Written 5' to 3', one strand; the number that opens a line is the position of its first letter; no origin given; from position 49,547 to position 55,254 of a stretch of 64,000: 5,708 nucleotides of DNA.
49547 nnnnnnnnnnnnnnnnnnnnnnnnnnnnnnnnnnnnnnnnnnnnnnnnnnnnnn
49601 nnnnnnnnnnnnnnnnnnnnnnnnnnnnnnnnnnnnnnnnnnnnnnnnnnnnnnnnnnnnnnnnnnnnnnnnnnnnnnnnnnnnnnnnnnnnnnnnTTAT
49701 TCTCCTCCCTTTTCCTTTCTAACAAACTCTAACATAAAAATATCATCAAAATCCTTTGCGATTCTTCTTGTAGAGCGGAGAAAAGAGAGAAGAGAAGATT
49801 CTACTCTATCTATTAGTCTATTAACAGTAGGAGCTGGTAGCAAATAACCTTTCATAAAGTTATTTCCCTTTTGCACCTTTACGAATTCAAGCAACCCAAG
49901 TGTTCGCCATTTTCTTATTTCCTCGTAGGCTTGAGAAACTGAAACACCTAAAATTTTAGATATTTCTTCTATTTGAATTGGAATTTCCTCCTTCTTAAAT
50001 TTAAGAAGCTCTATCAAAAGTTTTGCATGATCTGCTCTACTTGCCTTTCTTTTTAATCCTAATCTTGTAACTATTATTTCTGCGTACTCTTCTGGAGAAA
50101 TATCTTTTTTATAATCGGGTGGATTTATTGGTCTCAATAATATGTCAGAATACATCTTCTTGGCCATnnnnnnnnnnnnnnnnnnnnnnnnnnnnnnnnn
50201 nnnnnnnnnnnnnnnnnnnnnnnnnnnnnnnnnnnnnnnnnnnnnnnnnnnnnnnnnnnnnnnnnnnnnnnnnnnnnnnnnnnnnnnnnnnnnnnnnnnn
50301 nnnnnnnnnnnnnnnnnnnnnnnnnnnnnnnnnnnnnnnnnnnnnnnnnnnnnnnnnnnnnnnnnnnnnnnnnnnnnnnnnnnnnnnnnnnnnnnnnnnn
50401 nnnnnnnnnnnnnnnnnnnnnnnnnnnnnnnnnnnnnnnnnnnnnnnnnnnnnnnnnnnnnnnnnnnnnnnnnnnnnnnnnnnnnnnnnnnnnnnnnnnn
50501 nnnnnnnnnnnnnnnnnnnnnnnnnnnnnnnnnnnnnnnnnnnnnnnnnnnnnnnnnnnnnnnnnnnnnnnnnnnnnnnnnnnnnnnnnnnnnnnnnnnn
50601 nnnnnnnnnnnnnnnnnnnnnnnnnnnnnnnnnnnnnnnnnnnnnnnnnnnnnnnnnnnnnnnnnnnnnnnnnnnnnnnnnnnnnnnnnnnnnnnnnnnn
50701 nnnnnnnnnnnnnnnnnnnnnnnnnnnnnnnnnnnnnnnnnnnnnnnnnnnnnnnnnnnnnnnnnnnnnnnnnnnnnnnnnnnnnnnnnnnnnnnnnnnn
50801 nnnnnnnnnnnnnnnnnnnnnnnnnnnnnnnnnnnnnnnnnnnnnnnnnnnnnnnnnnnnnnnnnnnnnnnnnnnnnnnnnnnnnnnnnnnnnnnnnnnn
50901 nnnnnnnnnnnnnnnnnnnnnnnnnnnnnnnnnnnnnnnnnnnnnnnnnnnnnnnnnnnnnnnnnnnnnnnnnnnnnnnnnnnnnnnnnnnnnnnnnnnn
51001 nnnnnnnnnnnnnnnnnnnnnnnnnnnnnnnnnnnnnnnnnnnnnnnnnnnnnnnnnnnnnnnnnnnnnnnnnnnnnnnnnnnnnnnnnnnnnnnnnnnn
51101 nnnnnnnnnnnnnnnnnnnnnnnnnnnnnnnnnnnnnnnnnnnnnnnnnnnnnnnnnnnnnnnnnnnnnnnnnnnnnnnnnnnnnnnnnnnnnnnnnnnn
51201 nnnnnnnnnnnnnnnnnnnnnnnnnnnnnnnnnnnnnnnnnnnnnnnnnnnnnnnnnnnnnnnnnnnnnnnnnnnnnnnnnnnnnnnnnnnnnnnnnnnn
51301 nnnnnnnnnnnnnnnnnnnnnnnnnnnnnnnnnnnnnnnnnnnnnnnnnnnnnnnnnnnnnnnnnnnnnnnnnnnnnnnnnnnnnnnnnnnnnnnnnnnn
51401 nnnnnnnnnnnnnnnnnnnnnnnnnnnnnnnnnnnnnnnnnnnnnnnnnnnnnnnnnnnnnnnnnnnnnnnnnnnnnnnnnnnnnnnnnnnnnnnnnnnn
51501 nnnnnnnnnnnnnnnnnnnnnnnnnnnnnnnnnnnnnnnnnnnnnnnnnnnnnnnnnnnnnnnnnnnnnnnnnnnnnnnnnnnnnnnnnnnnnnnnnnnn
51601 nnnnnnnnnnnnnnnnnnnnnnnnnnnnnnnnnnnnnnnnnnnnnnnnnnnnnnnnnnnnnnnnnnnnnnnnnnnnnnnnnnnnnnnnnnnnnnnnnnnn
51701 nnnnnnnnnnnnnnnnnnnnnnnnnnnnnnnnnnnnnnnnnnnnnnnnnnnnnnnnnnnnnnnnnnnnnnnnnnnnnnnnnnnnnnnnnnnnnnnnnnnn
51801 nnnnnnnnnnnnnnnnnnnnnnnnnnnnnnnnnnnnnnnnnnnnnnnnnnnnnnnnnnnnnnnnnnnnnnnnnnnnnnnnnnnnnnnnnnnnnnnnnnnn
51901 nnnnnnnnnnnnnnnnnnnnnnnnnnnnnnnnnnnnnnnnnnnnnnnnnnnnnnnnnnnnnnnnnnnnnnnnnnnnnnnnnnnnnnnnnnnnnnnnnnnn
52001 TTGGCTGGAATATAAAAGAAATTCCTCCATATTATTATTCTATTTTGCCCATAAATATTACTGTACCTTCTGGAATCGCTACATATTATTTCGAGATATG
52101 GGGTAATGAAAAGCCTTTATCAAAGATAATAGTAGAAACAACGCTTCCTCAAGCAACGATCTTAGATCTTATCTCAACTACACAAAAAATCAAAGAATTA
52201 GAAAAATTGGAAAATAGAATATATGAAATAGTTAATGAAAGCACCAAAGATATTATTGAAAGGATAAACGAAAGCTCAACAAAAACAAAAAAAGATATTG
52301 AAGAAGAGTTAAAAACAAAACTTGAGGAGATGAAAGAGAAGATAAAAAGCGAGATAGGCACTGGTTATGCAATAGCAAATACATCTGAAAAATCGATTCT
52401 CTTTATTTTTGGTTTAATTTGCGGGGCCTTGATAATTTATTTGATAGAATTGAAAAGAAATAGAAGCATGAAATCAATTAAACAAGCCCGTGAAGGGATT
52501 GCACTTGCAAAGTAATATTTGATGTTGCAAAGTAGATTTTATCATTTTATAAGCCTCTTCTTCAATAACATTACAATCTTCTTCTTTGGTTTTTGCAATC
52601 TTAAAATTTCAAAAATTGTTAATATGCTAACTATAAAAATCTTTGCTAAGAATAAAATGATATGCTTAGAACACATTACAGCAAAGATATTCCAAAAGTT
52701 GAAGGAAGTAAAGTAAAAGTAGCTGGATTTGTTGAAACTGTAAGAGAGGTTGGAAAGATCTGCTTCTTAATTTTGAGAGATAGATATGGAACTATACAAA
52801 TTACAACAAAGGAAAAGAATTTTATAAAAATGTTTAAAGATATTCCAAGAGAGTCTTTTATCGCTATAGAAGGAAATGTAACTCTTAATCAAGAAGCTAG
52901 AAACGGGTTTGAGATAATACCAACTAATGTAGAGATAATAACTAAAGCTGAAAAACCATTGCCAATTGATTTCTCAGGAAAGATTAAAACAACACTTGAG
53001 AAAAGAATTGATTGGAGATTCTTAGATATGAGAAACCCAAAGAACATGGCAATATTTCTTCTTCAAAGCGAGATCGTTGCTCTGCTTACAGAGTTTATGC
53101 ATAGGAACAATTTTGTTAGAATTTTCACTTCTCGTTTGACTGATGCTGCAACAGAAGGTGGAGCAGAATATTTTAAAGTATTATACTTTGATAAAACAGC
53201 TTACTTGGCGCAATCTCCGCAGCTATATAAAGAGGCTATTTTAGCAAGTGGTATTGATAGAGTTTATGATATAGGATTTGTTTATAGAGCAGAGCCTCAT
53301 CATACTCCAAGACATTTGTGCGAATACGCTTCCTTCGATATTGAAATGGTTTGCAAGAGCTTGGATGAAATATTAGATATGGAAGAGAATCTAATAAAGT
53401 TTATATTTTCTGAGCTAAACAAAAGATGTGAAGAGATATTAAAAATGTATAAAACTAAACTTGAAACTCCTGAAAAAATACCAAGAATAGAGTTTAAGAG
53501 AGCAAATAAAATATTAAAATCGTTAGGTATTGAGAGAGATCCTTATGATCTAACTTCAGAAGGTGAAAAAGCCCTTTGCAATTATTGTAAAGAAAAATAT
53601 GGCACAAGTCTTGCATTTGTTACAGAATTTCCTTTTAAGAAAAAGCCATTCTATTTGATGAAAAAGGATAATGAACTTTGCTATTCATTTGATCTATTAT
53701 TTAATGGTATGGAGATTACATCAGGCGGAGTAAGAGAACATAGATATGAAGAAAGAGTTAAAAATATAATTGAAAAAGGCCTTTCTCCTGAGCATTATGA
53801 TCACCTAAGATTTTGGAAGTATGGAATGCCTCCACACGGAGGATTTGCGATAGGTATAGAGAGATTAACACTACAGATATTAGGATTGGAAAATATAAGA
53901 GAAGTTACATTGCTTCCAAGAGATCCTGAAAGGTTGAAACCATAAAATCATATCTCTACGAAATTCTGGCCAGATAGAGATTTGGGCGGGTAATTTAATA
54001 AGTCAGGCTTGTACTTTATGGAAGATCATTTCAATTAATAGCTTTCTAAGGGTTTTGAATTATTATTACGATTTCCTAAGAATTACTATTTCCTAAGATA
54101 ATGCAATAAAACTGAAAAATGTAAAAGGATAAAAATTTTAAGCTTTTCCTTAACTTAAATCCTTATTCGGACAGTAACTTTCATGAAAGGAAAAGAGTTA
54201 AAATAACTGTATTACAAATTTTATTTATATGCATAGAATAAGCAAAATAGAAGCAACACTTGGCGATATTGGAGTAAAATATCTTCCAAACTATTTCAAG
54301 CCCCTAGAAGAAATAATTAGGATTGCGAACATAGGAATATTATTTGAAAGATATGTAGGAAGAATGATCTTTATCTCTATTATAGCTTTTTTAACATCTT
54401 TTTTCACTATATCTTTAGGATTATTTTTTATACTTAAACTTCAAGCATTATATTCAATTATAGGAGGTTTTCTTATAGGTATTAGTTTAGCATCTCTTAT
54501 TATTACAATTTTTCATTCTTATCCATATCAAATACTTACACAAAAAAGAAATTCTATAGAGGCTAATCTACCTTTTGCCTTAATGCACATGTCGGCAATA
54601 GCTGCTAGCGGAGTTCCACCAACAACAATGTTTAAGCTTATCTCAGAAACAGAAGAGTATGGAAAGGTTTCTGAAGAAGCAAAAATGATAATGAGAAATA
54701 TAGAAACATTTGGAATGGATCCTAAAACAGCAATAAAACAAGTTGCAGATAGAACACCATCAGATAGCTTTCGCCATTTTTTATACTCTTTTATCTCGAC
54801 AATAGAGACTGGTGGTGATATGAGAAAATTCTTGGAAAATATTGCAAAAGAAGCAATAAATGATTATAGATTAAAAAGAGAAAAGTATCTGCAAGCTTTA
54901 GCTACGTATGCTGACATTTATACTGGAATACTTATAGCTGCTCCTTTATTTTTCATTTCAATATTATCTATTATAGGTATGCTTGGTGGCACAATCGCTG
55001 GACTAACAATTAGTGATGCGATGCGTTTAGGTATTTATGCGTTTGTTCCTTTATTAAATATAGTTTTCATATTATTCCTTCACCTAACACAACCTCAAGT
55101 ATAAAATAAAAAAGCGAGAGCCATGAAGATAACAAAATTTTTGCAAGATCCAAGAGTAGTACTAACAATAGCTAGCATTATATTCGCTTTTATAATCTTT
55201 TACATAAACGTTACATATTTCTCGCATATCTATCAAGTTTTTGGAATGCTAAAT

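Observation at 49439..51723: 2.3-kb nearly ORF-free, repeat-dense, extremely AT-rich region at a divergent strand switch: candidate replication origin or non-coding hub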

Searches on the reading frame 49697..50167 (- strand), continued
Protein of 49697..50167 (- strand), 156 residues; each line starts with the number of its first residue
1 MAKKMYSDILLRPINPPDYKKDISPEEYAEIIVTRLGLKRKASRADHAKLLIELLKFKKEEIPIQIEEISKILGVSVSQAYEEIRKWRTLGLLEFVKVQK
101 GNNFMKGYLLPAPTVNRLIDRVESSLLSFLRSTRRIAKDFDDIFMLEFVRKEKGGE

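Call 79: fold_search(model_id=the predicted structure, library=pdb)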
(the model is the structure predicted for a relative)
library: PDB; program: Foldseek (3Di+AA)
matches with E <= 10: 1766; with E <= 0.001: 885
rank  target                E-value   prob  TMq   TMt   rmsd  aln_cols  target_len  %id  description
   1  1w5t_A                2.9e-13  1.00  0.53  0.54   8.0       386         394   16  Structure of the Aeropyrum Pernix ORC2 protein (ADPNP-ADP complexes) (released 2004-10-05)
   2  7jgr_A                8.0e-12  1.00  0.49  0.49  14.4       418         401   13  Structure of Drosophila ORC bound to DNA (84 bp) and Cdc6 (released 2020-09-09)
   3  2qby_A                1.1e-11  1.00  0.48  0.52  10.4       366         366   18  Crystal structure of a heterodimer of Cdc6/Orc1 initiators bound to origin DNA (from S. solfataricus) (released 2007-09-11)
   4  1w5t_C                1.3e-11  1.00  0.48  0.48  15.2       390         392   16  Structure of the Aeropyrum Pernix ORC2 protein (ADPNP-ADP complexes) (released 2004-10-05)
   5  1w5s_B                1.7e-11  1.00  0.48  0.49  10.0       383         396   17  Structure of the Aeropyrum Pernix ORC2 protein (ADP form) (released 2004-10-05)
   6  1w5s_A                6.6e-11  1.00  0.51  0.52   7.9       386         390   16  Structure of the Aeropyrum Pernix ORC2 protein (ADP form) (released 2004-10-05)
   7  7jk5_A                7.8e-11  1.00  0.47  0.48  18.3       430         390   12  Structure of Drosophila ORC bound to DNA (released 2020-09-09)
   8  2v1u_A                2.2e-10  1.00  0.44  0.46  11.8       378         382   16  STRUCTURE OF THE AEROPYRUM PERNIX ORC1 PROTEIN IN COMPLEX WITH DNA (released 2007-09-18)
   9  9h2l_A                3.7e-10  1.00  0.42  0.22  10.2       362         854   14  Cryo-EM structure of an octameric G10-resistosome from wheat (released 2025-09-24)
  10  2qby_B                4.6e-10  1.00  0.46  0.49  13.3       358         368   15  Crystal structure of a heterodimer of Cdc6/Orc1 initiators bound to origin DNA (from S. solfataricus) (released 2007-09-11)
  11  1in4                  4.6e-10  1.00  0.41  0.53  12.0       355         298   18  THERMOTOGA MARITIMA RUVB HOLLIDAY JUNCTION BRANCH MIGRATION MOTOR (released 2001-08-08)
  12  7xc2_A                4.8e-10  1.00  0.45  0.24  10.5       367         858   16  Cryo EM structure of oligomeric complex formed by wheat CNL Sr35 and the effector AvrSr35 of the wheat stem rust patho (released 2022-09-21)
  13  7jpo_A                5.4e-10  1.00  0.43  0.48  10.0       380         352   10  ORC-O1AAA: Human Origin Recognition Complex (ORC) with dynamic/unresolved ORC2 WH (released 2020-09-02)
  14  7jgr_G                6.3e-10  1.00  0.47  0.50  10.5       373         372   12  Structure of Drosophila ORC bound to DNA (84 bp) and Cdc6 (released 2020-09-09)
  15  7jpq_D                8.4e-10  1.00  0.43  0.43  10.6       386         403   13  ORC-O2-5: Human Origin Recognition Complex (ORC) with subunits 2,3,4,5 (released 2020-09-02)
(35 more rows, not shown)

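Call 91: find_homologous_proteins(query=L019:7889-8935:+, max_evalue=1e-10)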
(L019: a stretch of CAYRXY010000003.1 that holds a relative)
Query L019:7889-8935:+ (349 aa): 559 proteins with E <= 1e-10 among 5220 candidates; the best 120 are listed.
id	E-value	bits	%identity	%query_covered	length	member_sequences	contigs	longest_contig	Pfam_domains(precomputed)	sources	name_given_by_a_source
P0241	1.9e-231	785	100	100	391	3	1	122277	PF00437.27,PF13401.13,PF13191.13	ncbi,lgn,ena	-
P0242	2.5e-201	686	86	100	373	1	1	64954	PF13173.13,PF00437.27,PF12775.14,PF13401.13,PF01637.25,PF04851.22,PF20720.4,PF13191.13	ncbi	-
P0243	3.2e-185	633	80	100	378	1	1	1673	PF13173.13,PF00437.27,PF13401.13,PF03215.22,PF13191.13,PF24389.2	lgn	-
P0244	1.2e-183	628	80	100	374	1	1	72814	PF13173.13,PF00437.27,PF13401.13,PF20703.4,PF01637.25,PF13191.13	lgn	-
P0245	4.8e-133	462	61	100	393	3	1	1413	PF13173.13,PF00437.27,PF05729.19,PF13401.13,PF01637.25,PF25199.2,PF04851.22,PF20720.4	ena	-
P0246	2.3e-130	453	57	100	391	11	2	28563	PF00437.27,PF01935.24,PF13401.13,PF01637.25,PF25199.2,PF04851.22,PF13191.13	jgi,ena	-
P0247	4.4e-122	426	53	100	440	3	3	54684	PF13401.13,PF25199.2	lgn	-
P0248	1.5e-121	424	54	100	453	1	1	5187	PF13173.13,PF13401.13,PF01637.25,PF25199.2,PF04851.22,PF20720.4,PF13191.13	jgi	jgi:type II secretory pathway predicted ATPase ExeA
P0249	1.2e-120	421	54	100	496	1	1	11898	PF13173.13,PF00437.27,PF13401.13,PF01637.25,PF25199.2,PF04851.22,PF20720.4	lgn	-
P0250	1.3e-118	414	52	100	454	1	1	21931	PF13173.13,PF13401.13,PF01637.25,PF25199.2,PF20720.4,PF13191.13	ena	-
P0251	6.7e-118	412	52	100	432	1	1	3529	PF13401.13,PF25199.2,PF04851.22,PF20720.4,PF13191.13,PF24389.2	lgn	-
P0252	5.8e-116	406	51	100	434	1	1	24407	PF13173.13,PF00437.27,PF13401.13,PF01637.25,PF25199.2,PF04851.22,PF20720.4,PF13191.13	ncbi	-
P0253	2.5e-113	397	52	100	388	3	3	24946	PF00437.27,PF13401.13,PF01637.25,PF25199.2,PF04851.22,PF13191.13,PF24389.2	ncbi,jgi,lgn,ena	-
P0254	2.4e-112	394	53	100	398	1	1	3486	PF00437.27,PF13401.13,PF25199.2,PF04851.22,PF20720.4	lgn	-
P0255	5.5e-112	393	51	100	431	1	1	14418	PF13401.13,PF20720.4,PF13191.13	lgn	-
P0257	1.5e-111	391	53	100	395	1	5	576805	PF13401.13,PF25199.2,PF04851.22,PF20720.4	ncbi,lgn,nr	ncbi:MAG: AAA family ATPase [Candidatus Aenigmarchaeota archaeon]|nr:AAA family ATPase [Candidatus A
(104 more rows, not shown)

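Call 92: find_encoding_contigs(protein=P0257, flank=10000, max_places=2)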
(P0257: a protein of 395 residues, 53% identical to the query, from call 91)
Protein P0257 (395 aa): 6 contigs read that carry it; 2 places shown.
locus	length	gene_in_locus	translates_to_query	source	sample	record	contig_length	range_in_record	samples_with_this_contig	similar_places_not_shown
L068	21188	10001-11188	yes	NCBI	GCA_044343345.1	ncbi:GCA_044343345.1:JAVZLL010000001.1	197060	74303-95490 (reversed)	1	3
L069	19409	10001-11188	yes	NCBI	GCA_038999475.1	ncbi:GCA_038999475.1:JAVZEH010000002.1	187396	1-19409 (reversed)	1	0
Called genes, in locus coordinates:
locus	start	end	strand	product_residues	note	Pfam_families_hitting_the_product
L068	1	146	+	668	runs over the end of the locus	PF01712:dNK, PF02223:Thymidylate_kin, PF00406:ADK, PF13207:AAA_17, PF05191:ADK_lid, PF00406:ADK, PF13207:AAA_17, PF13238:AAA_18, +7 more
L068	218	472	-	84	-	PF13656:RNA_pol_L_2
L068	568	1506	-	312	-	PF01866:Diphthamide_syn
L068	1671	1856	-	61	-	PF01907:Ribosomal_L37e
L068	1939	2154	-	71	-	PF14438:SM-ATX (weak), PF01423:LSM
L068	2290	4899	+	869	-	PF04851:ResIII, PF00270:DEAD, PF00271:Helicase_C, PF19306:WHD_Lhr, PF08494:DEAD_assoc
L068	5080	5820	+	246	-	PF00149:Metallophos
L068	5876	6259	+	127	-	PF01201:Ribosomal_S8e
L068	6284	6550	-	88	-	-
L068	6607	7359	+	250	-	PF01026:TatD_DNase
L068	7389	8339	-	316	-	PF01073:3Beta_HSD, PF01370:Epimerase, PF02719:Polysacc_synt_2, PF04321:RmlD_sub_bind, PF13460:NAD_binding_10 (weak), PF16363:GDP_Man_Dehyd, PF07993:NAD_binding_4, PF02719:Polysacc_synt_2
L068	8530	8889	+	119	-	-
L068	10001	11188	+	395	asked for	PF04851:ResIII (faint), PF20720:nSTAND3 (faint), PF25199:nSTAND_NTPase5 (faint), PF13401:AAA_22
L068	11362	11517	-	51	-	PF01402:RHH_1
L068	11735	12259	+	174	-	PF01862:PvlArgDC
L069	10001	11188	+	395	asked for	PF04851:ResIII (faint), PF20720:nSTAND3 (faint), PF25199:nSTAND_NTPase5 (faint), PF13401:AAA_22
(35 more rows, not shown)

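Call 96: find_encoding_contigs(protein=P0257, flank=1500, max_places=10)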
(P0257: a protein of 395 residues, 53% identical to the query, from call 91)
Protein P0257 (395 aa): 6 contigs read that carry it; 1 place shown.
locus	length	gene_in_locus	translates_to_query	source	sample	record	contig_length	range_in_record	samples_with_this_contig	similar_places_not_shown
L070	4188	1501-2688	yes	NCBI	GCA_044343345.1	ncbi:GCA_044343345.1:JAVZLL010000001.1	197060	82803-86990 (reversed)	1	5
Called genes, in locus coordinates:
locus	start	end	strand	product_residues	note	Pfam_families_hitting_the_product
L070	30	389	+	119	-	-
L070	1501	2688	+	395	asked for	PF04851:ResIII (faint), PF20720:nSTAND3 (faint), PF25199:nSTAND_NTPase5 (faint), PF13401:AAA_22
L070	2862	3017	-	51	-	PF01402:RHH_1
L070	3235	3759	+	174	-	PF01862:PvlArgDC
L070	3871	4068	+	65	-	PF00125:Histone, PF00808:CBFD_NFYB_HMF, PF02969:TAF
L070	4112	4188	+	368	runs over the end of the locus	PF04123:DUF373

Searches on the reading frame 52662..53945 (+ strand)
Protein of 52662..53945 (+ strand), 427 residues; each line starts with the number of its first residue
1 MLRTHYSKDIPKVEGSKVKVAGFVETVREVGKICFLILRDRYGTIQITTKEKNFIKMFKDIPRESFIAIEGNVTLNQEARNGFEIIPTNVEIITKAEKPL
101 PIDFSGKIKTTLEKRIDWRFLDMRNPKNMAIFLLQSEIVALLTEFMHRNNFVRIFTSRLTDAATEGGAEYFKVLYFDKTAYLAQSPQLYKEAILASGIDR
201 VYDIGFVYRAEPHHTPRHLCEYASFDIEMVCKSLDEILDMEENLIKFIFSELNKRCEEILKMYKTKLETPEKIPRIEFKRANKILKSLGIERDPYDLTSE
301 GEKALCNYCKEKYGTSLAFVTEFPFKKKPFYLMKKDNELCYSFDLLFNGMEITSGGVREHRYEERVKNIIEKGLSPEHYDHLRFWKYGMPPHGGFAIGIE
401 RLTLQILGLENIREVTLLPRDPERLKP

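Call 12: search_protein_families(library=pfam, proteins=[window:52662-53945:+], max_evalue=0.01)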
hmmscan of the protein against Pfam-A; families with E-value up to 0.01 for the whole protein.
window:52662-53945:+ (427 aa): 2 families
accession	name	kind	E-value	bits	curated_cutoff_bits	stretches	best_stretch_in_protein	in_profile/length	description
PF00152.25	tRNA-synt_2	-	1.5e-78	264.4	25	1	113-421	3-307/308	tRNA synthetases class II (D, K and N)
PF01336.31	tRNA_anti-codon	-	8.6e-14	51.7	27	1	18-93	1-75/75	OB-fold nucleic acid binding domain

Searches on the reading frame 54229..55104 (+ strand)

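Call 12: search_protein_families(library=pfam, proteins=[window:54229-55104:+], max_evalue=0.01)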
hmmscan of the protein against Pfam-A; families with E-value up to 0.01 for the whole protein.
window:54229-55104:+ (291 aa): 1 family
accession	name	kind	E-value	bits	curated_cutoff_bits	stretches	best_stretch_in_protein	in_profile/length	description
PF00482.28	T2SSF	-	8.1e-19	68.3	25.2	1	118-243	2-122/125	Type II secretion system (T2SS), protein F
